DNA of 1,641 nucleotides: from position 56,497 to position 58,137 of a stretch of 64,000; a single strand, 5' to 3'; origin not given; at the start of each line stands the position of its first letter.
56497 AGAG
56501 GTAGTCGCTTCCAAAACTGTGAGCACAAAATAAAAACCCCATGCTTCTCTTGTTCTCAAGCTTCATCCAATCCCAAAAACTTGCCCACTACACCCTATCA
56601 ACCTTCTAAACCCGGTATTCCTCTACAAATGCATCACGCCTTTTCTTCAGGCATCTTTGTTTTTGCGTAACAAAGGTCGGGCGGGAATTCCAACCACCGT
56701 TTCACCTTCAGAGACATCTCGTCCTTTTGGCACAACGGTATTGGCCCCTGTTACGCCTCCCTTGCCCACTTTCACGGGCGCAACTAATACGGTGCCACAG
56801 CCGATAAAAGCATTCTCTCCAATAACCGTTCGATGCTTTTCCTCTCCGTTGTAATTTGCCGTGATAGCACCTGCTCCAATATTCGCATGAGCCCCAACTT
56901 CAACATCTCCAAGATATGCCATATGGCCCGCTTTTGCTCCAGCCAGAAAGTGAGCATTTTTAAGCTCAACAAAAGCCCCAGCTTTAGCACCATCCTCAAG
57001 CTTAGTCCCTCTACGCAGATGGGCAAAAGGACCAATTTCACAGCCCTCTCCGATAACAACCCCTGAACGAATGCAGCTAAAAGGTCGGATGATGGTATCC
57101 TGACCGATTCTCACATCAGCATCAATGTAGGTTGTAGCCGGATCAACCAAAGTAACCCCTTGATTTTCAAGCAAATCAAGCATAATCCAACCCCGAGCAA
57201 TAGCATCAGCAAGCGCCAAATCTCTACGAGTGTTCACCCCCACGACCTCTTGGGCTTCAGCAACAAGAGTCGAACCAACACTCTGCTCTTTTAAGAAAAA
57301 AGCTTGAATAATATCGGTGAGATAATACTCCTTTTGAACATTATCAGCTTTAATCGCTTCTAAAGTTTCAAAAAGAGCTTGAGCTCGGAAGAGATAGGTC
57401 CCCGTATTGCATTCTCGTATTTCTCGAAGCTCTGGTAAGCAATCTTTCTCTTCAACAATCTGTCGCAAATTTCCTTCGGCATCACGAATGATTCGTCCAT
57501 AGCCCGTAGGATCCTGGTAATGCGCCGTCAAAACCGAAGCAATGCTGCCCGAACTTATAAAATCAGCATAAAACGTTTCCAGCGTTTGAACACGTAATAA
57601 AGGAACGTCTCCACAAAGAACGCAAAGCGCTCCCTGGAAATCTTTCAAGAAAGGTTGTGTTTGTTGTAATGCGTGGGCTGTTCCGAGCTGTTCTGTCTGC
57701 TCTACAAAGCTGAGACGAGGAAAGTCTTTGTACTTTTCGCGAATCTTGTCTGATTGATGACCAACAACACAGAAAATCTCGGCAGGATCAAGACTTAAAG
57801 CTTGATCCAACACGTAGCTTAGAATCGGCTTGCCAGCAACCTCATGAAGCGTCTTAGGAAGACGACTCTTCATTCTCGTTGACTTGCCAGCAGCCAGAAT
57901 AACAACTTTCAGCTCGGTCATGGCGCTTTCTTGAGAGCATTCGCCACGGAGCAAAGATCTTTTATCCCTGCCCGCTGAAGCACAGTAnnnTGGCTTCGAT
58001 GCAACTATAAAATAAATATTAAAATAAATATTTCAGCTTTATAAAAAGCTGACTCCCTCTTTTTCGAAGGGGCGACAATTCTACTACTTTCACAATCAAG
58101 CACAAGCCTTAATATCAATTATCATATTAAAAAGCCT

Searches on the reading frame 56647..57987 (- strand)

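Call 73: search_protein_families(library=ncbifam, proteins=[window:56647-57987:-], max_evalue=0.00001)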
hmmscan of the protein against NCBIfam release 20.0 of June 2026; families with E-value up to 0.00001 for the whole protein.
window:56647-57987:- (446 aa): 41 families (the best 25 are shown)
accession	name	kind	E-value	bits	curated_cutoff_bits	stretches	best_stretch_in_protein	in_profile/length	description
TIGR01173.1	glmU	equivalog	4.1e-136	454.4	366.85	2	27-319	2-290/452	bifunctional UDP-N-acetylglucosamine diphosphorylase/glucosamine-1-phosphate N-acetyltransferase GlmU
NF010934.1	PRK14354.1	equivalog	8.7e-135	449.7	450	2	28-318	2-289/447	bifunctional UDP-N-acetylglucosamine diphosphorylase/glucosamine-1-phosphate N-acetyltransferase GlmU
NF010935.0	PRK14355.1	equivalog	1.7e-127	425.9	718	2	24-318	2-295/459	bifunctional UDP-N-acetylglucosamine diphosphorylase/glucosamine-1-phosphate N-acetyltransferase GlmU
NF010932.0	PRK14352.1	equivalog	1.8e-123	412.8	611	2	22-320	3-302/488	bifunctional UDP-N-acetylglucosamine diphosphorylase/glucosamine-1-phosphate N-acetyltransferase GlmU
NF010940.0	PRK14360.1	equivalog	2.7e-119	398.7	602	2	26-320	2-291/452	bifunctional UDP-N-acetylglucosamine diphosphorylase/glucosamine-1-phosphate N-acetyltransferase GlmU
NF010933.0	PRK14353.1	equivalog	2.7e-118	395.5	505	1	24-429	4-421/453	bifunctional UDP-N-acetylglucosamine diphosphorylase/glucosamine-1-phosphate N-acetyltransferase GlmU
NF010937.0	PRK14357.1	equivalog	2e-114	382.9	658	2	26-322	1-286/448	bifunctional UDP-N-acetylglucosamine diphosphorylase/glucosamine-1-phosphate N-acetyltransferase GlmU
NF006986.0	PRK09451.1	equivalog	2.4e-104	349.7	725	2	23-285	3-259/456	bifunctional UDP-N-acetylglucosamine diphosphorylase/glucosamine-1-phosphate N-acetyltransferase GlmU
NF010936.0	PRK14356.1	equivalog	1.9e-99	333.7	666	2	27-294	7-272/456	bifunctional UDP-N-acetylglucosamine diphosphorylase/glucosamine-1-phosphate N-acetyltransferase GlmU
NF010938.0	PRK14358.1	equivalog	2e-92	310.3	500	2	25-308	7-287/481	bifunctional N-acetylglucosamine-1-phosphate uridyltransferase/glucosamine-1-phosphate acetyltransferase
NF010939.0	PRK14359.1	equivalog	2.5e-92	309.7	592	1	25-432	2-411/430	bifunctional UDP-N-acetylglucosamine diphosphorylase/glucosamine-1-phosphate N-acetyltransferase GlmU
TIGR03992.1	Arch_glmU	subfamily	4e-56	190.6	292.1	1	27-428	2-384/393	bifunctional sugar-1-phosphate nucleotidylyltransferase/acetyltransferase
NF041173.1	Sug_nt_acttase_Thmprot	equivalog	2.1e-39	135.6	600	1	26-385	1-342/405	bifunctional sugar-1-phosphate nucleotidylyltransferase/acetyltransferase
TIGR01208.1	rmlA_long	equivalog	6.3e-26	91.1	320.25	1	27-338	1-305/353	glucose-1-phosphate thymidylyltransferase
NF041313.1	UDPGP_AglF_Halo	equivalog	1.8e-21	76.7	400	1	27-257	2-227/234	UTP--glucose-1-phosphate uridylyltransferase AglF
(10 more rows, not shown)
